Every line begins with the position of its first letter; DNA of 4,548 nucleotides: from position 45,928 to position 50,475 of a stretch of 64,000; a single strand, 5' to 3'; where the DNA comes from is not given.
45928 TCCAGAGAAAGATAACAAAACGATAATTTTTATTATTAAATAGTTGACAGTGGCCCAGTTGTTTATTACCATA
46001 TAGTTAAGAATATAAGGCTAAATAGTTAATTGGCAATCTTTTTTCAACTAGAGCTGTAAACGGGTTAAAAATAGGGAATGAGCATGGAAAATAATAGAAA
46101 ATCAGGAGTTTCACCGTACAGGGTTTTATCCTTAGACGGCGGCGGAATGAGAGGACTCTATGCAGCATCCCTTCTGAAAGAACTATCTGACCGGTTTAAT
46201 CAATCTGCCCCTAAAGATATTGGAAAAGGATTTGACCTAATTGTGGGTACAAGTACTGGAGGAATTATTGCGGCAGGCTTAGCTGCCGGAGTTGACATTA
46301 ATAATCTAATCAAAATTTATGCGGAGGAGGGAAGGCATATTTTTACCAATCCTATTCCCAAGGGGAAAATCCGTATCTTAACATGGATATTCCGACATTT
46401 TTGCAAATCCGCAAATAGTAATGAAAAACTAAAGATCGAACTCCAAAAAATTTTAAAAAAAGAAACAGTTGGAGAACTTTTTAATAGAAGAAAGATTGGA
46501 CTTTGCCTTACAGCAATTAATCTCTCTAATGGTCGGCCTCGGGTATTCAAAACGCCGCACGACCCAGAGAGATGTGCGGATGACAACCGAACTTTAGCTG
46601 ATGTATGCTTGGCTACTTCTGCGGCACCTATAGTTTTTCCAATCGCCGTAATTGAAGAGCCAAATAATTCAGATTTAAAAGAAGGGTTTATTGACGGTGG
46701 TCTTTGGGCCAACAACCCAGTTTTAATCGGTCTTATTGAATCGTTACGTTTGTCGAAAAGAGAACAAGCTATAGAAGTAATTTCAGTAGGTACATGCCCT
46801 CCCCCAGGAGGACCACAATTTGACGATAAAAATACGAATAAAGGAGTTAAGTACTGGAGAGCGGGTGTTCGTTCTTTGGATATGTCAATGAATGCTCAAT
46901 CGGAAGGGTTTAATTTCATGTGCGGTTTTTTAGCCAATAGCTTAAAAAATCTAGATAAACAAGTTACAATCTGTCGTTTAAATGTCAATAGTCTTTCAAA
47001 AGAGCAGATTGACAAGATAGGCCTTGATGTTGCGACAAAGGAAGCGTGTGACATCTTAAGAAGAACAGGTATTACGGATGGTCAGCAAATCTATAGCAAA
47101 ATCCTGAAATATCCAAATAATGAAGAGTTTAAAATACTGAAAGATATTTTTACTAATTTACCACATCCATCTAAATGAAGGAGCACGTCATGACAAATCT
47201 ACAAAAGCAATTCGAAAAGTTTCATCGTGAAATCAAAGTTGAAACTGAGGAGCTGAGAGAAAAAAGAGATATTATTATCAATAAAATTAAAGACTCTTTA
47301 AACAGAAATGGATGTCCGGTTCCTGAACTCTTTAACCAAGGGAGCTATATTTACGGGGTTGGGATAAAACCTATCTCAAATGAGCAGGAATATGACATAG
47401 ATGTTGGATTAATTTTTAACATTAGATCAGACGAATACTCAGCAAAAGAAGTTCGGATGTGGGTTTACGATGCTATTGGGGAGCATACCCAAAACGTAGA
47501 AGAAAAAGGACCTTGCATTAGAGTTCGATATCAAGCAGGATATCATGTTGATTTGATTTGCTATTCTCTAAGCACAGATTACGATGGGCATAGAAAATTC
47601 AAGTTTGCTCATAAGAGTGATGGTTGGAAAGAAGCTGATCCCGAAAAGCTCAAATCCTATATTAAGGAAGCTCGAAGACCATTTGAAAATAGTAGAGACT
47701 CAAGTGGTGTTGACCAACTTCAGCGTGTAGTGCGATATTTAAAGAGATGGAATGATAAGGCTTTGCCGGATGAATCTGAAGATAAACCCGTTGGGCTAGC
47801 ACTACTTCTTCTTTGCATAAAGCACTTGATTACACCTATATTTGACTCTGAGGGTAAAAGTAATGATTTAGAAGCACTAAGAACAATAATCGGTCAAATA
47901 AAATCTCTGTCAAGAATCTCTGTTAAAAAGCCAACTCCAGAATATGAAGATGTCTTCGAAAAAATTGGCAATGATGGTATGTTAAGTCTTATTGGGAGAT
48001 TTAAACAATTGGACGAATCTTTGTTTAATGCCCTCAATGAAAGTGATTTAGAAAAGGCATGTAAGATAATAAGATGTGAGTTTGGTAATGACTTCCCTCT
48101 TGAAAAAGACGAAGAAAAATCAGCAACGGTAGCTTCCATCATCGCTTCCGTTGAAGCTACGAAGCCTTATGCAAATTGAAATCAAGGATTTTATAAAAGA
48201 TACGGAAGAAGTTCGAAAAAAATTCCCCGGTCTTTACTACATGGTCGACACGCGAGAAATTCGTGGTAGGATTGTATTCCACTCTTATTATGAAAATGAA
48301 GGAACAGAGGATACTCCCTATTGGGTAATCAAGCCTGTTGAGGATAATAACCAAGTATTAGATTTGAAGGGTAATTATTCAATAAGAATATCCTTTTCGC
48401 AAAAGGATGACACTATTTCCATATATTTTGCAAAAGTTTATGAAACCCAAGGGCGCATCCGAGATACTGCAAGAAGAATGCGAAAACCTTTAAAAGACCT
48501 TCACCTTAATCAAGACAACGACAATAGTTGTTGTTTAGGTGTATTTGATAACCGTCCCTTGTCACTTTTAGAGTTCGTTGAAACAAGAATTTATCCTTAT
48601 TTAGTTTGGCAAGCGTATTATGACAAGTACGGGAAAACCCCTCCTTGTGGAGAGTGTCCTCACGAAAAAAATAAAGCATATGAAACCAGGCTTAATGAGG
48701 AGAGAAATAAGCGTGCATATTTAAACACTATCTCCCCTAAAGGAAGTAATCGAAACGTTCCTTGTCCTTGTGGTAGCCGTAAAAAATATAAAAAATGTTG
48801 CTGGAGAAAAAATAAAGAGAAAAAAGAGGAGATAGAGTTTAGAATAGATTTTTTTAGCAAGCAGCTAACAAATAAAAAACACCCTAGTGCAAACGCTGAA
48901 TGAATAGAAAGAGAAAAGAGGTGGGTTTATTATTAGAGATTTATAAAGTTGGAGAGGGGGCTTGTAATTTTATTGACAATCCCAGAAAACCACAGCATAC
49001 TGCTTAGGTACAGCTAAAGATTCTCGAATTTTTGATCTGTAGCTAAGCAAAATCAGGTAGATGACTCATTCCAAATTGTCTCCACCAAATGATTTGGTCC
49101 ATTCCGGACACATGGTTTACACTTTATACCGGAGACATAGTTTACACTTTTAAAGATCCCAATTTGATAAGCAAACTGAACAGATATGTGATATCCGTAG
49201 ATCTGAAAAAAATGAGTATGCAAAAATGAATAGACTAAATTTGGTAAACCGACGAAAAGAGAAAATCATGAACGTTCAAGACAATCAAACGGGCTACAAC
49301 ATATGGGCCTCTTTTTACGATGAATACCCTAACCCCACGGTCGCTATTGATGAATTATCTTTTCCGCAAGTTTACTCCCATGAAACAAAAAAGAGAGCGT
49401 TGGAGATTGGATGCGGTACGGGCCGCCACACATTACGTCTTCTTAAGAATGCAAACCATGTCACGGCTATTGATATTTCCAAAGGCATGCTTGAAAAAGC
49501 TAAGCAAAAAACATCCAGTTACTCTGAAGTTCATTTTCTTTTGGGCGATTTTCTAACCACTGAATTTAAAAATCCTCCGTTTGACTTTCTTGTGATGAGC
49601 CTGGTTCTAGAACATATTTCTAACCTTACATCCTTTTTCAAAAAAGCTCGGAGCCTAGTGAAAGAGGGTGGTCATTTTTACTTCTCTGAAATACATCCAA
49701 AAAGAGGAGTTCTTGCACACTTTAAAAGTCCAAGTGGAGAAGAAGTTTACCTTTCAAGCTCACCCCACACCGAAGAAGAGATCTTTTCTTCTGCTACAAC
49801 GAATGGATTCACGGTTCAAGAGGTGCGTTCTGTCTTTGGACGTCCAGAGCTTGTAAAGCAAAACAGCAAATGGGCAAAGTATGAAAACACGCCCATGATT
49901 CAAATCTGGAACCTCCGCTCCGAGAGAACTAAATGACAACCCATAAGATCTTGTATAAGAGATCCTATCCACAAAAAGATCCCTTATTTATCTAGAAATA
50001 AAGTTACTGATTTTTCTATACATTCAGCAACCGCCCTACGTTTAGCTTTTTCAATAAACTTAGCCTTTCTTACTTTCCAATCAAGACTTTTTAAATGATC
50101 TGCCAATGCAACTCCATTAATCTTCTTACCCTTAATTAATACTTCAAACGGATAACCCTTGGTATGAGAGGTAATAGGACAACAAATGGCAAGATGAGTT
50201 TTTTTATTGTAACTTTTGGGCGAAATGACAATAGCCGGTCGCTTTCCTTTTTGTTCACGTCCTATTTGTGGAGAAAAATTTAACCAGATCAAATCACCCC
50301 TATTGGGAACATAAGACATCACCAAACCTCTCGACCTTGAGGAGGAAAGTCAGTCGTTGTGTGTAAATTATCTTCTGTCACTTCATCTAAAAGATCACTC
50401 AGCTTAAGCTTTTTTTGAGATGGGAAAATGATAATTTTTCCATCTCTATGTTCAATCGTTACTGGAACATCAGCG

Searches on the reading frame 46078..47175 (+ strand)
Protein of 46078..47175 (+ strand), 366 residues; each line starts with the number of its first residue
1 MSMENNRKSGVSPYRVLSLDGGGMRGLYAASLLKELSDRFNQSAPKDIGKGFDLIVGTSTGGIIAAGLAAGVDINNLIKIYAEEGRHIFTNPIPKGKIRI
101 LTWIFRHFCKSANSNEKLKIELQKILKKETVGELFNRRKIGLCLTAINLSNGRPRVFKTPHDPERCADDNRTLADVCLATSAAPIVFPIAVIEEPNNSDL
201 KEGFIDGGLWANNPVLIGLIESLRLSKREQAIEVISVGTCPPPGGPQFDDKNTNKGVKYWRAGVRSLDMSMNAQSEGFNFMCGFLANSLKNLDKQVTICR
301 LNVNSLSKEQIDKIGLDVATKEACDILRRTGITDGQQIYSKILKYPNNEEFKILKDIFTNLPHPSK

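Call 47: search_protein_families(library=pfam, proteins=[window:46078-47175:+], max_evalue=0.0001)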
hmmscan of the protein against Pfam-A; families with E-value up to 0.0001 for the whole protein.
window:46078-47175:+ (366 aa): 1 family
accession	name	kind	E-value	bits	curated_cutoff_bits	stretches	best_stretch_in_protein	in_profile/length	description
PF01734.28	Patatin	-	1.5e-29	104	27.7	1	17-217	1-189/191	Patatin-like phospholipase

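Call 48: search_protein_families(library=padloc, proteins=[window:46078-47175:+], max_evalue=0.0001)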
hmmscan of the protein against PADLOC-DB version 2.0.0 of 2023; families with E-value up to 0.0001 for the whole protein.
window:46078-47175:+ (366 aa): 4 families
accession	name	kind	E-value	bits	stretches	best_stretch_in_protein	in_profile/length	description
PDLC00758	Effector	-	1.4e-96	321.7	1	13-344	5-317/331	Phospholipase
PDLC00757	Effector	-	4.5e-71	237.9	1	11-345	7-311/331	Phospholipase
PDLC00756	Effector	-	1.3e-39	134.1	1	67-337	2-247/280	Phospholipase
PDLC00755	Effector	-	2.2e-24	84.2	1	11-243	8-220/311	Phospholipase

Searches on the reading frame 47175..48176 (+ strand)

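Call 47: search_protein_families(library=pfam, proteins=[window:47175-48176:+], max_evalue=0.0001)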
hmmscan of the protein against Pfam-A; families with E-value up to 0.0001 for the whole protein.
window:47175-48176:+ (334 aa): 2 families
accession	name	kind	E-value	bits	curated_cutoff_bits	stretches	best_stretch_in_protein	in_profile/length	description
PF21654.3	DncV-like_NTFase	-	3.9e-17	63.4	24.9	1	50-130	1-90/90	Cyclic GMP-AMP synthase DncV-like, nucleotidyltransferase domain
PF18144.7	SMODS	-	4.7e-08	33.9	26.5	1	9-165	3-162/164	Second Messenger Oligonucleotide or Dinucleotide Synthetase domain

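Call 48: search_protein_families(library=padloc, proteins=[window:47175-48176:+], max_evalue=0.0001)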
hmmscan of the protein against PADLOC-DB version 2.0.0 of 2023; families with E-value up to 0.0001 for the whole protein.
window:47175-48176:+ (334 aa): 26 families (the best 25 are shown)
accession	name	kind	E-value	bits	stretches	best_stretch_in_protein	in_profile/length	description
PDLC00795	Cyclase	-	6.1e-90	299.7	1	6-321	1-331/340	oligonucleotide-cyclase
PDLC00774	Cyclase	-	6.5e-59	197.7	1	6-320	1-298/316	oligonucleotide-cyclase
PDLC00824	Cyclase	-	7e-39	131.9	1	22-318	27-323/466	oligonucleotide-cyclase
PDLC00768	Cyclase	-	2.2e-32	110.3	2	141-329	196-367/380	oligonucleotide-cyclase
PDLC00783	Cyclase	-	7.5e-32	108.6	1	6-318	1-320/349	oligonucleotide-cyclase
PDLC00778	Cyclase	-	5.1e-24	82.9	1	6-216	1-213/455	oligonucleotide-cyclase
PDLC00781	Cyclase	-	8.5e-24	82.3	1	143-331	195-366/380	oligonucleotide-cyclase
PDLC00775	Cyclase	-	2.8e-23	80.6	2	140-330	201-377/389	oligonucleotide-cyclase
PDLC00798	Cyclase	-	3.8e-23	80.5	1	50-317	46-305/344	oligonucleotide-cyclase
PDLC00799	Cyclase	-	6.1e-21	72.5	1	7-256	6-262/449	oligonucleotide-cyclase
PDLC00806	Cyclase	-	2e-18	64.4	2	143-330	208-381/396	oligonucleotide-cyclase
PDLC00780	Cyclase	-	6.1e-18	63.1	1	35-258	34-288/388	oligonucleotide-cyclase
PDLC00782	Cyclase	-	2.2e-16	58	2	142-312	223-382/417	oligonucleotide-cyclase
PDLC00823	Cyclase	-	4.6e-14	50.7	1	6-308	2-282/285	oligonucleotide-cyclase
PDLC00787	Cyclase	-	8.3e-14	49.6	1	23-325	21-319/333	oligonucleotide-cyclase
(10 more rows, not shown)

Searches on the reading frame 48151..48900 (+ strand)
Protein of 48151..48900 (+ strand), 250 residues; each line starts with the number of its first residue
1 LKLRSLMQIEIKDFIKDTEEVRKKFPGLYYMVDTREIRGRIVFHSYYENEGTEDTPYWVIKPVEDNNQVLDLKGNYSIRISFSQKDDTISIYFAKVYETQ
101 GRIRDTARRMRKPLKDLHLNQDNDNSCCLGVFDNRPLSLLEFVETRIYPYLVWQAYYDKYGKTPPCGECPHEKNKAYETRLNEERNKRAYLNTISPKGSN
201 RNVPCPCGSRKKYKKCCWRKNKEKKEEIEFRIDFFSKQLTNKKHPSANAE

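Call 47: search_protein_families(library=pfam, proteins=[window:48151-48900:+], max_evalue=0.0001)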
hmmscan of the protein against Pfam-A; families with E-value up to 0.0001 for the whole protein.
window:48151-48900:+ (250 aa): 1 family
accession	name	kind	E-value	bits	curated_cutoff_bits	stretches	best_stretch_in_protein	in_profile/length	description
PF02810.21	SEC-C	-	1.1e-07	32.1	20.4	1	201-219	1-19/19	SEC-C motif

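Call 48: search_protein_families(library=padloc, proteins=[window:48151-48900:+], max_evalue=0.0001)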
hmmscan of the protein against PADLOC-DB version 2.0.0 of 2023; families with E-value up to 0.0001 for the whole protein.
window:48151-48900:+ (250 aa): 7 families
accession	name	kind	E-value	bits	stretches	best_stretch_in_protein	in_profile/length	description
PDLC00872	E2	-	1.7e-20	71.5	1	16-225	6-194/216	E2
PDLC00865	E2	-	2.9e-17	60.8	1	72-244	46-216/219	E2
PDLC00871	E2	-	1.1e-16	59.3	1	66-242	27-216/241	E2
PDLC00833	E1-E2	-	2.8e-10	38.1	1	115-223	79-196/222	E1-E2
PDLC00861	E2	-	6.6e-10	36.9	1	89-221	58-198/232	E2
PDLC00870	E2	-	6.1e-09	34.2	1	68-218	45-190/223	E2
PDLC00859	E2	-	5.9e-05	20.7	0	66-242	25-215/221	E2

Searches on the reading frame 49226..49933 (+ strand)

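Call 107: search_protein_families(library=pfam, proteins=[window:49226-49933:+], max_evalue=0.001)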
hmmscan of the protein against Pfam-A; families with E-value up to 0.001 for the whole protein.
window:49226-49933:+ (236 aa): 15 families
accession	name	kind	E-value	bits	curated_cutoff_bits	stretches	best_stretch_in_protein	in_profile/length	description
PF08241.18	Methyltransf_11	-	3.7e-21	76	21.2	1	59-153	1-95/95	Methyltransferase domain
PF13649.12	Methyltransf_25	-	1.5e-20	74.1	27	1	59-149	2-97/97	Methyltransferase domain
PF08242.18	Methyltransf_12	-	2.6e-19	70.2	30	1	59-151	1-98/98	Methyltransferase domain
PF13847.12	Methyltransf_31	-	2.6e-19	69.8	27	1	54-169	3-125/145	Methyltransferase domain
PF13489.12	Methyltransf_23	-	8e-16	58.6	27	1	52-158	20-121/164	Methyltransferase domain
PF01209.24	Ubie_methyltran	-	1.2e-10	41.5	20.1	1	52-156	45-154/233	ubiE/COQ5 methyltransferase family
PF00398.26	RrnaAD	-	9.4e-09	35.2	24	1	55-132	31-112/263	Ribosomal RNA adenine dimethylase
PF02353.26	CMAS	-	1.5e-07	31.5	27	1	56-229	64-242/273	Mycolic acid cyclopropane synthetase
PF05401.17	NodS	-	1e-06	29.2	24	1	53-144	42-132/201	Nodulation protein S (NodS)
PF05958.17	tRNA_U5-meth_tr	-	2.2e-05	24.1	23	1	12-95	160-242/357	tRNA (Uracil-5-)-methyltransferase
PF01728.25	FtsJ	-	0.00016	22.1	24.1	1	54-125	21-98/181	FtsJ-like methyltransferase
PF05891.18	Methyltransf_PK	-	0.00019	21.5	27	1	48-155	49-161/218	AdoMet dependent proline di-methyltransferase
PF05175.20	MTS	-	0.00024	21.2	23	1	52-152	29-137/170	Methyltransferase small domain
PF01135.25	PCMT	-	0.00025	21.3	20.3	1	54-126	73-150/210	Protein-L-isoaspartate(D-aspartate) O-methyltransferase (PCMT)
PF10017.15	Methyltransf_33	-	0.00049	19.7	23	1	55-116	62-130/304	Histidine-specific methyltransferase, SAM-dependent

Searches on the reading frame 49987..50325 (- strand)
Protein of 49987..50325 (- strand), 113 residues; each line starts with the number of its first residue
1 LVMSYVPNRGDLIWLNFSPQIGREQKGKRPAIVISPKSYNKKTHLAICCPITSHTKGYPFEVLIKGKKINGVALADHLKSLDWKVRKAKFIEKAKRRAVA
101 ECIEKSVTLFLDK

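Call 107: search_protein_families(library=pfam, proteins=[window:49987-50325:-], max_evalue=0.001)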
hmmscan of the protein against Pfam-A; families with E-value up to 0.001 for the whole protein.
window:49987-50325:- (113 aa): 1 family
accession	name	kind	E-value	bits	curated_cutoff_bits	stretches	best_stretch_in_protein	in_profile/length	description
PF02452.23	PemK_toxin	-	3.1e-24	85.7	23.1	1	9-102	2-101/109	PemK-like, MazF-like toxin of type II toxin-antitoxin system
